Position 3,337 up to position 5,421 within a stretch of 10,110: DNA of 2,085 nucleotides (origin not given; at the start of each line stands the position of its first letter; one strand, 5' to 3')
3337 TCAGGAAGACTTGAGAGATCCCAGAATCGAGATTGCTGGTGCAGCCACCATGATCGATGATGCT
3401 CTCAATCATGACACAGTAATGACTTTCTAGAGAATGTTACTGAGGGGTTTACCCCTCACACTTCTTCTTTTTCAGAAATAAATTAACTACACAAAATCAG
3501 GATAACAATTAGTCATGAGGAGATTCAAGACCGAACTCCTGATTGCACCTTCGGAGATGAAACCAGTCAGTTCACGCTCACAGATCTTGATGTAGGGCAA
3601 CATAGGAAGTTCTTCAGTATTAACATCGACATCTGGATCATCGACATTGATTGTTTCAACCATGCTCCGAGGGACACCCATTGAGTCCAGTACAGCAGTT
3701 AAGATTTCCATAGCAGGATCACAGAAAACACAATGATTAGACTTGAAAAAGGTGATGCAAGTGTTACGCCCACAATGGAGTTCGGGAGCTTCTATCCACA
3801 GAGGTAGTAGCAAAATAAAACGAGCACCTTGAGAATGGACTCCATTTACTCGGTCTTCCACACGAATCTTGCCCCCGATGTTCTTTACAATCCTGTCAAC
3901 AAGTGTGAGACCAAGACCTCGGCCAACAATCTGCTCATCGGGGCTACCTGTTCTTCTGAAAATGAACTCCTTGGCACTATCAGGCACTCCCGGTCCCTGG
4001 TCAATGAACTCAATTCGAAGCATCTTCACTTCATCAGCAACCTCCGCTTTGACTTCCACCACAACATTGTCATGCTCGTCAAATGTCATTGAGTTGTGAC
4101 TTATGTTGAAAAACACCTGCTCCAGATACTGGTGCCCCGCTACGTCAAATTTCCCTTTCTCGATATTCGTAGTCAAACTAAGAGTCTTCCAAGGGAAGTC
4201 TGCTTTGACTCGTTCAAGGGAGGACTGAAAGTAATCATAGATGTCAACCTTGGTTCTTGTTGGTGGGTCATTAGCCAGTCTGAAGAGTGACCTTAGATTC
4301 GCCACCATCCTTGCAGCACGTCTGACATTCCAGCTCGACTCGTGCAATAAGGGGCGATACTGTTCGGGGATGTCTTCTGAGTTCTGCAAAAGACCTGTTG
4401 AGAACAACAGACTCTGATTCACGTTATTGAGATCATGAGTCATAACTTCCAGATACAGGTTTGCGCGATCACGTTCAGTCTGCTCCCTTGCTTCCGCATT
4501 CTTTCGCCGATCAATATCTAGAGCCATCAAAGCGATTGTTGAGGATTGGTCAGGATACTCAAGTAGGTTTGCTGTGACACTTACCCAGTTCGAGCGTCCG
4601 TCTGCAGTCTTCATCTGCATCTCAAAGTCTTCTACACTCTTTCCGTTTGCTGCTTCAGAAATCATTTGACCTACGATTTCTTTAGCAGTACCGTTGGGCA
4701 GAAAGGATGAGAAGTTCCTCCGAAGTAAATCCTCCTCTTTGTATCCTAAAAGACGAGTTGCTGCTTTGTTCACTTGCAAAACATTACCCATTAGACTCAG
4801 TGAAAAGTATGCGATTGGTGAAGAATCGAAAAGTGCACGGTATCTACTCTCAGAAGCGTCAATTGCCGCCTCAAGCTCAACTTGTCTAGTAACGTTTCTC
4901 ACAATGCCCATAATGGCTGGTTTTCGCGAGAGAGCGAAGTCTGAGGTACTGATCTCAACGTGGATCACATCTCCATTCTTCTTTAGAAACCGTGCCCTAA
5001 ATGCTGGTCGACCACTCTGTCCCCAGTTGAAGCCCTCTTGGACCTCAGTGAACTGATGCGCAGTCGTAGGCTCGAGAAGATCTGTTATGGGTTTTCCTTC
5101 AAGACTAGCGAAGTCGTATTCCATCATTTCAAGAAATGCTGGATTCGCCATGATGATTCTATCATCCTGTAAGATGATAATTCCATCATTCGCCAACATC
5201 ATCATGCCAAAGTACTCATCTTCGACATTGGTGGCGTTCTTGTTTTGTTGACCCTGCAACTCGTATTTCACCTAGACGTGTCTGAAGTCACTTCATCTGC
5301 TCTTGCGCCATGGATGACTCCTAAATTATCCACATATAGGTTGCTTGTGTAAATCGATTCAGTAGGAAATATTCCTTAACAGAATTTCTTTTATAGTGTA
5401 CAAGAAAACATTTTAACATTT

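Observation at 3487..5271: Sensor histidine kinase with an in-frame C-terminal thioredoxin-fold domain carrying four cysteines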

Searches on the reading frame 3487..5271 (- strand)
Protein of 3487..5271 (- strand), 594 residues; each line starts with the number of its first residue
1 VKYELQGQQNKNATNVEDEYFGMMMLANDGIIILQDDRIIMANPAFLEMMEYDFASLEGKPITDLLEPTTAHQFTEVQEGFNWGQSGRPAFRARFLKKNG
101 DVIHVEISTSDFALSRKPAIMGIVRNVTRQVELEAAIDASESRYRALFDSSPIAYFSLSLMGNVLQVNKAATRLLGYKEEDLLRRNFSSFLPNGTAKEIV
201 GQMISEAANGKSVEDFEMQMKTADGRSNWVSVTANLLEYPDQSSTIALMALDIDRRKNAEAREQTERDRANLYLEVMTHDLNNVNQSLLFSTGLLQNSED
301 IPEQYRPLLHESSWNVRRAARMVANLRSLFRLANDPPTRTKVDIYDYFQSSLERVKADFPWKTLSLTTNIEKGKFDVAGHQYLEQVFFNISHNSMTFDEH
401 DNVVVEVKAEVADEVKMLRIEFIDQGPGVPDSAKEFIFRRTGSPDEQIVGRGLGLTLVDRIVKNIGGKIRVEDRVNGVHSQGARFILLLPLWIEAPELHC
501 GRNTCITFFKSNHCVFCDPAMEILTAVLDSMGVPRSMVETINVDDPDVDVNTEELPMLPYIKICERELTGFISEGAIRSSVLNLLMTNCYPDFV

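Call 3: search_protein_families(library=pfam, proteins=[window:3487-5271:-], max_evalue=1)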
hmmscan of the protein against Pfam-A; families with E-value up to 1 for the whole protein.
window:3487-5271:- (594 aa): 7 families
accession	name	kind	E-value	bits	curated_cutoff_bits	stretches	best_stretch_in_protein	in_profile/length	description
PF13426.13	PAS_9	-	1.5e-23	83.4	27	2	28-128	1-102/103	PAS domain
PF00989.32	PAS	-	7.2e-21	74.7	22.6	2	143-243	2-102/113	PAS fold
PF13188.13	PAS_8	-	6.7e-17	61.2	21.8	2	143-192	2-52/65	PAS domain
PF02518.31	HATPase_c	-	2.1e-15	57.5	26.4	1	383-491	6-109/111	Histidine kinase-, DNA gyrase B-, and HSP90-like ATPase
PF08448.16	PAS_4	-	3.8e-14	53.3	23.1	2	148-256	1-108/110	PAS fold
PF08447.18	PAS_3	-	3.3e-10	40.5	25.6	2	165-239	2-77/89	PAS fold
PF24820.1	Diguanyl_cycl_sensor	-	0.00026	21.3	28.1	1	160-225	14-84/109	Diguanylate cyclase-like sensor domain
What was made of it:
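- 4888..5190 (-): PAS domain 1 (aa 28-128). It is the least conserved domain and is absent from the 453-496-aa variants of the family. Pfam PAS_9 hit (call 3).
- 3799..4254 (-): Catalytic ATP-binding (CA, HATPase_c) domain, aa 340-491, with invariant N, G1, F and G2 boxes. Pfam HATPase_c 57.5 bits against a gathering score of 26.4 (call 3).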

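Call 4: search_protein_families(library=ncbifam, proteins=[window:3487-5271:-], max_evalue=1)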
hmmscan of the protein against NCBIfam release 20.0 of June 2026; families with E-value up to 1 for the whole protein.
window:3487-5271:- (594 aa): 73 families (the best 25 are shown)
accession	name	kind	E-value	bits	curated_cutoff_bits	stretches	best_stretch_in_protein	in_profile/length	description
NF047874.1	MASE3_PAS_HK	subfamily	5.6e-36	124.5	560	3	8-134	255-382/655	MASE3 domain-containing sensor histidine kinase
TIGR00229.1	sensory_box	domain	3.7e-34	117.6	22.9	2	139-261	2-124/126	PAS domain S-box protein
NF046044.1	PnpS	equivalog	7.6e-25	87.7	400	2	132-490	45-390/390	two-component system histidine kinase PnpS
NF008468.0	PRK11360.1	equivalog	7.3e-24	84.1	646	2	161-491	287-608/616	two-component system sensor histidine kinase AtoS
NF045911.1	TCSHisKinNblS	equivalog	7.7e-20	70.8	1000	2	162-474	286-607/621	two-component system sensor histidine kinase NblS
NF041880.1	EPS_EpsF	equivalog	6.4e-18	64.5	900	1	138-490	140-492/492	response regulator EpsF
NF008312.0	PRK11100.1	equivalog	1.7e-17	63.4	356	1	266-478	252-466/477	two-component system sensor histidine kinase CreC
NF045595.1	HK_scytonemin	equivalog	2.5e-17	62.5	865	1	126-491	266-635/637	scytonemin biosynthesis sensor histidine kinase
NF008302.0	PRK11091.1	equivalog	3.9e-17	61.7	838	1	96-491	108-505/779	aerobic respiration two-component sensor histidine kinase ArcB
NF046020.1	HisKinCckABruc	equivalog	1.8e-14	52.6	1000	1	40-497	242-713/868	cell cycle histidine kinase CckA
NF033092.0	HK_WalK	equivalog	3.9e-14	52.2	725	1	315-490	418-593/594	cell wall metabolism sensor histidine kinase WalK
NF041777.1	sens_FixL_Rhizob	equivalog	1.1e-13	50.7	850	2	119-194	100-175/485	sensor protein FixL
NF006800.0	PRK09303.1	equivalog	1.6e-13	50.4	342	1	303-493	190-379/383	histidine kinase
NF041947.1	LuxQ_Vibrio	equivalog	1.8e-13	49.3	1200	1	364-494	569-699/843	quorum-sensing autoinducer 2 sensor kinase/phosphatase LuxQ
TIGR02966.1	phoR_proteo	equivalog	3.2e-13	49.4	334.2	1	141-475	5-323/333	phosphate regulon sensor histidine kinase PhoR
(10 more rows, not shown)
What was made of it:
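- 3487..5271 (-): Whole gene: soluble PAS-PAS-DHp-CA histidine kinase with a C-terminal six-cysteine thioredoxin-fold domain (594 aa plus stop). Domain hits (calls 3, 4).
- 4504..4845 (-): PAS domain 2 (aa 143-256), next to the DHp helix. Pfam PAS/PAS_4 and TIGR00229 hits (calls 3, 4).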

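Call 8: find_homologous_proteins(query=window:3487-5271:-, max_evalue=1e-20)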
Query window:3487-5271:- (594 aa): 254 proteins with E <= 1e-20 among 8000 candidates; the best 120 are listed.
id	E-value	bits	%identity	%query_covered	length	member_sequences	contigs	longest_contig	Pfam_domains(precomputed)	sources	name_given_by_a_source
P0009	0.0e+0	1339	100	100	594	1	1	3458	PF08447.19,PF13426.14,PF13188.14,PF08448.17,PF02518.32,PF00989.32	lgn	-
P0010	0.0e+0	1332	100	99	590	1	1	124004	PF08447.19,PF13426.14,PF13188.14,PF08448.17,PF02518.32,PF00989.32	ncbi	ncbi:MAG: PAS domain S-box protein [Candidatus Thorarchaeota archaeon]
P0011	0.0e+0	1330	100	99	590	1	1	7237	PF08447.19,PF13426.14,PF13188.14,PF08448.17,PF02518.32,PF00989.32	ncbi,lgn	ncbi:MAG: PAS domain S-box protein [Candidatus Thorarchaeota archaeon]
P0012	0.0e+0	1188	87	99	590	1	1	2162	PF08447.19,PF13426.14,PF13188.14,PF08448.17,PF02518.32,PF00989.32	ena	-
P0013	0.0e+0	1181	87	99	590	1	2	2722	PF08447.19,PF13426.14,PF13188.14,PF08448.17,PF02518.32,PF00989.32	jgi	jgi:PAS domain S-box-containing protein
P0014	0.0e+0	1172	86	99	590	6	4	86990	PF08447.19,PF13426.14,PF13188.14,PF08448.17,PF02518.32,PF00989.32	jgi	jgi:PAS domain S-box-containing protein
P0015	0.0e+0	1167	87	99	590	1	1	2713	PF08447.19,PF13426.14,PF13188.14,PF08448.17,PF02518.32,PF00989.32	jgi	jgi:PAS domain S-box-containing protein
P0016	0.0e+0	1164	86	99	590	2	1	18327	PF08447.19,PF13426.14,PF13188.14,PF08448.17,PF02518.32,PF00989.32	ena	-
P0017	0.0e+0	1155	85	99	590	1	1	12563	PF08447.19,PF13426.14,PF13188.14,PF08448.17,PF02518.32,PF00989.32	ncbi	-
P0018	0.0e+0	1154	88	96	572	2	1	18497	PF08447.19,PF13426.14,PF13188.14,PF08448.17,PF02518.32,PF00989.32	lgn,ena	-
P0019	0.0e+0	1149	84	99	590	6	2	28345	PF08447.19,PF13426.14,PF13188.14,PF08448.17,PF02518.32,PF00989.32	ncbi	ncbi:MAG: PAS domain S-box protein [Candidatus Thorarchaeota archaeon]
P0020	0.0e+0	1148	88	96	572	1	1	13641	PF08447.19,PF13426.14,PF13188.14,PF08448.17,PF02518.32,PF00989.32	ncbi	-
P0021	0.0e+0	1148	84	99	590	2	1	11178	PF08447.19,PF13426.14,PF13188.14,PF08448.17,PF02518.32,PF00989.32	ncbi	ncbi:MAG: PAS domain S-box protein [Candidatus Sifarchaeia archaeon]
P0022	0.0e+0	1147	84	99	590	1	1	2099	PF08447.19,PF13426.14,PF13188.14,PF08448.17,PF02518.32,PF00989.32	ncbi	-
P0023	0.0e+0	1143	84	99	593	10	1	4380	PF08447.19,PF13426.14,PF13188.14,PF08448.17,PF02518.32,PF00989.32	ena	-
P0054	1.4e-275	933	68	98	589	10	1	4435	PF08447.19,PF13426.14,PF13188.14,PF24820.2,PF08448.17,PF02518.32,PF00989.32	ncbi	ncbi:MAG: PAS domain S-box protein [Candidatus Thorarchaeota archaeon]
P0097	4.2e-243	826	62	96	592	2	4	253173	PF08447.19,PF13426.14,PF13188.14,PF08448.17,PF02518.32,PF00989.32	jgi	-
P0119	4.7e-225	766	57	97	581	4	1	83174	PF08447.19,PF13426.14,PF13188.14,PF24820.2,PF08448.17,PF02518.32,PF00989.32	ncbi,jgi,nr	ncbi:MAG: hypothetical protein DRP09_05675 [Candidatus Thorarchaeota archaeon]|nr:MAG: hypothetical 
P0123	5.1e-204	697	51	98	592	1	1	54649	PF08447.19,PF13426.14,PF13188.14,PF08448.17,PF02518.32,PF00989.32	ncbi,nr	ncbi:MAG: PAS domain S-box protein [Candidatus Lokiarchaeota archaeon]|nr:PAS domain S-box protein [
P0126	1.9e-197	675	51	95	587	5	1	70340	PF08447.19,PF13426.14,PF13188.14,PF08448.17,PF02518.32,PF00989.32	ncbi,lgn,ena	-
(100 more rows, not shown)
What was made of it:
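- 3487..5271 (-): Full-length homologues at 49-100% identity (call 8).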

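Call 17: find_encoding_contigs(protein=P0010, flank=10000, max_places=3)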
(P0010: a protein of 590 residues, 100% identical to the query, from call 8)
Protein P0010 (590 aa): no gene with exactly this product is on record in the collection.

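Call 18: find_encoding_contigs(protein=P0097, flank=10000, max_places=3)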
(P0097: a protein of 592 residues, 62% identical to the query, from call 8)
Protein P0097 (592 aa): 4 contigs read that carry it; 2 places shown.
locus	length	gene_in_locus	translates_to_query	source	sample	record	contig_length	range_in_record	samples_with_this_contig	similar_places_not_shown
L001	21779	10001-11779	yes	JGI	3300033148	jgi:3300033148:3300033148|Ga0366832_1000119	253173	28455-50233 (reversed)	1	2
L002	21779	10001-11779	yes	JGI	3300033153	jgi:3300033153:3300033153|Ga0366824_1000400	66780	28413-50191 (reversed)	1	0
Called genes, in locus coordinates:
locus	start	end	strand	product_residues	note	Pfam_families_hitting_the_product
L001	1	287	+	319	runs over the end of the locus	PF00291:PALP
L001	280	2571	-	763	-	PF00989:PAS, PF13188:PAS_8, PF08448:PAS_4, PF13426:PAS_9, PF00989:PAS, PF08447:PAS_3, PF13426:PAS_9, PF02518:HATPase_c, +3 more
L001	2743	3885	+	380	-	PF00817:IMS, PF11798:IMS_HHH, PF21999:IMS_HHH_1 (weak), PF11799:IMS_C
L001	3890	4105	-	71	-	-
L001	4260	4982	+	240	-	PF17746:SfsA_N, PF03749:SfsA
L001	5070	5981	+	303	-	PF00005:ABC_tran, PF13304:AAA_21 (faint)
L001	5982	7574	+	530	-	-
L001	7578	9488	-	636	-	PF00122:E1-E2_ATPase, PF00702:Hydrolase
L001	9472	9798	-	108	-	PF01022:HTH_5, PF12840:HTH_20, PF13412:HTH_24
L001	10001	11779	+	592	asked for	PF00989:PAS, PF08448:PAS_4 (weak), PF13188:PAS_8 (weak), PF08447:PAS_3 (weak), PF13426:PAS_9, PF02518:HATPase_c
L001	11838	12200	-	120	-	PF02635:DsrE, PF13686:DrsE_2 (weak)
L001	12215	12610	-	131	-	PF17379:DUF5400 (weak)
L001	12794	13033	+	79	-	PF01206:TusA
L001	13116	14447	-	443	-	PF01145:Band_7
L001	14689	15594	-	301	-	-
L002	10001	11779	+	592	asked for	PF00989:PAS, PF08448:PAS_4 (weak), PF13188:PAS_8 (weak), PF08447:PAS_3 (weak), PF13426:PAS_9, PF02518:HATPase_c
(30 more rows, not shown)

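Call 19: find_encoding_contigs(protein=P0123, flank=8000, max_places=2)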
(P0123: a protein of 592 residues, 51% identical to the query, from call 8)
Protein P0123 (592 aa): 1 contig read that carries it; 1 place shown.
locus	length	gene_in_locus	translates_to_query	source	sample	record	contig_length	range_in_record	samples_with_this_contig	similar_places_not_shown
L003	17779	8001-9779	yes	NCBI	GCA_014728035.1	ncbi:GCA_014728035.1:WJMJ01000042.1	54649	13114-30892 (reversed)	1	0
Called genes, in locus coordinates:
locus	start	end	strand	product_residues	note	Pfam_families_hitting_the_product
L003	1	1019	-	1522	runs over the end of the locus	PF00072:Response_reg, PF00989:PAS, PF08448:PAS_4, PF13426:PAS_9, PF08448:PAS_4, PF00989:PAS, PF13426:PAS_9, PF08447:PAS_3, +9 more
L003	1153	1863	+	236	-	PF17746:SfsA_N, PF03749:SfsA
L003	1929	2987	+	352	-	-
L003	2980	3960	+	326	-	PF00005:ABC_tran, PF13304:AAA_21 (faint)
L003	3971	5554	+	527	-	-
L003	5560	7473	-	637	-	PF00122:E1-E2_ATPase, PF00702:Hydrolase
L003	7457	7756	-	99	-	PF01022:HTH_5, PF12802:MarR_2 (weak), PF12840:HTH_20, PF13412:HTH_24 (weak), PF09339:HTH_IclR (weak)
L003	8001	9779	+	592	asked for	PF00989:PAS, PF13188:PAS_8, PF13426:PAS_9, PF00989:PAS, PF08448:PAS_4, PF13188:PAS_8 (weak), PF13426:PAS_9, PF02518:HATPase_c, +1 more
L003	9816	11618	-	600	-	PF00041:fn3 (weak)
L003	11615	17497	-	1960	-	PF00400:WD40 (faint), PF13517:FG-GAP_3 (faint), PF15907:Itfg2 (faint), PF01436:NHL, PF24684:Vgb_lyase, PF17170:DUF5128 (weak), PF01436:NHL (weak), PF17170:DUF5128 (weak), +5 more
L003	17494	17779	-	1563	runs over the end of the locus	PF18884:TSP3_bac (weak)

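Call 20: find_encoding_contigs(protein=P0126, flank=8000, max_places=2)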
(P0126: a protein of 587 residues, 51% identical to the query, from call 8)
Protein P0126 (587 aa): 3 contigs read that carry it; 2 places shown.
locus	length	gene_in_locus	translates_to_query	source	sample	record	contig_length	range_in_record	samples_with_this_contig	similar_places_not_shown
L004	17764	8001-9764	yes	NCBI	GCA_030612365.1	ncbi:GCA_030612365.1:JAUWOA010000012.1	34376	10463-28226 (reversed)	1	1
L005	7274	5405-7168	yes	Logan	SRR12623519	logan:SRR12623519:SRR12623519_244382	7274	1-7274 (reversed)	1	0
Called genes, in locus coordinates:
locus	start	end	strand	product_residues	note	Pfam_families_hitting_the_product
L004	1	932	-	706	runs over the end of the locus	PF03030:H_PPase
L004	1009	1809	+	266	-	PF17746:SfsA_N, PF03749:SfsA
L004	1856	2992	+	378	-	-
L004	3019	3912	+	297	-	PF00005:ABC_tran, PF13304:AAA_21 (faint)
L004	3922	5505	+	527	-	-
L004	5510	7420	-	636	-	PF00122:E1-E2_ATPase, PF00702:Hydrolase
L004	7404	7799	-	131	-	PF01022:HTH_5, PF12840:HTH_20, PF13412:HTH_24 (weak), PF09339:HTH_IclR (weak)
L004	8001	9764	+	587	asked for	PF00989:PAS (weak), PF08448:PAS_4 (faint), PF08447:PAS_3 (faint), PF00989:PAS, PF13188:PAS_8 (weak), PF13426:PAS_9, PF02518:HATPase_c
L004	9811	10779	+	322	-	PF00296:Bac_luciferase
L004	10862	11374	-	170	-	-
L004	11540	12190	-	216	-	PF01145:Band_7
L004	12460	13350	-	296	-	-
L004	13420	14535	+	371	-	PF01208:URO-D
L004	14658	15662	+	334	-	PF19420:DDAH_eukar, PF02274:ADI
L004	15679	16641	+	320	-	PF02729:OTCace_N, PF00185:OTCace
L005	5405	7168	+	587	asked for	PF00989:PAS (weak), PF08448:PAS_4 (faint), PF08447:PAS_3 (faint), PF00989:PAS, PF13188:PAS_8 (weak), PF13426:PAS_9, PF02518:HATPase_c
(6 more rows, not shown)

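Call 21: find_encoding_contigs(protein=P0119, flank=8000, max_places=2)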
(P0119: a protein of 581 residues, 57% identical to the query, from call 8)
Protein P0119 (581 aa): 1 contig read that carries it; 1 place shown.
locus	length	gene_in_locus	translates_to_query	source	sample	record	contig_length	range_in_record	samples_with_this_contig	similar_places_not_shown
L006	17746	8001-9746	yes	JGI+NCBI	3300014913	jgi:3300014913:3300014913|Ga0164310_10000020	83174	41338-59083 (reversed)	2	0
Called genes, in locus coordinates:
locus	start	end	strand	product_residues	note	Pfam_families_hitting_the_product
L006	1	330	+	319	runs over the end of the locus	PF00291:PALP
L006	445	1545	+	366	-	PF00817:IMS, PF11798:IMS_HHH, PF14520:HHH_5 (faint), PF21999:IMS_HHH_1 (weak), PF11799:IMS_C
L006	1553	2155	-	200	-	PF00072:Response_reg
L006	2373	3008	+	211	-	PF17746:SfsA_N, PF03749:SfsA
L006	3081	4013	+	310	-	PF00005:ABC_tran, PF13304:AAA_21 (faint)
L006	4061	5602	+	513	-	-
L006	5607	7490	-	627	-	PF00122:E1-E2_ATPase, PF00702:Hydrolase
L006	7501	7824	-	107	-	PF01022:HTH_5, PF12840:HTH_20 (weak), PF13412:HTH_24, PF13601:HTH_34 (weak)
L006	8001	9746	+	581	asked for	PF00989:PAS, PF13188:PAS_8 (weak), PF13426:PAS_9, PF00989:PAS, PF08448:PAS_4, PF13188:PAS_8, PF13426:PAS_9, PF02518:HATPase_c, +2 more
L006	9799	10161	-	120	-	PF02635:DsrE, PF13686:DrsE_2 (faint)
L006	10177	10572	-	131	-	PF17379:DUF5400 (faint)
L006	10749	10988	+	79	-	PF01206:TusA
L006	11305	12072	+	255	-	-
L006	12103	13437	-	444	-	PF01145:Band_7, PF15975:Flot (weak)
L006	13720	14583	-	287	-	-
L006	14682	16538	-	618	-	PF22564:HAAS (weak)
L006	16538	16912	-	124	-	PF03551:PadR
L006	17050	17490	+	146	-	-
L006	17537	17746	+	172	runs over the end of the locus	-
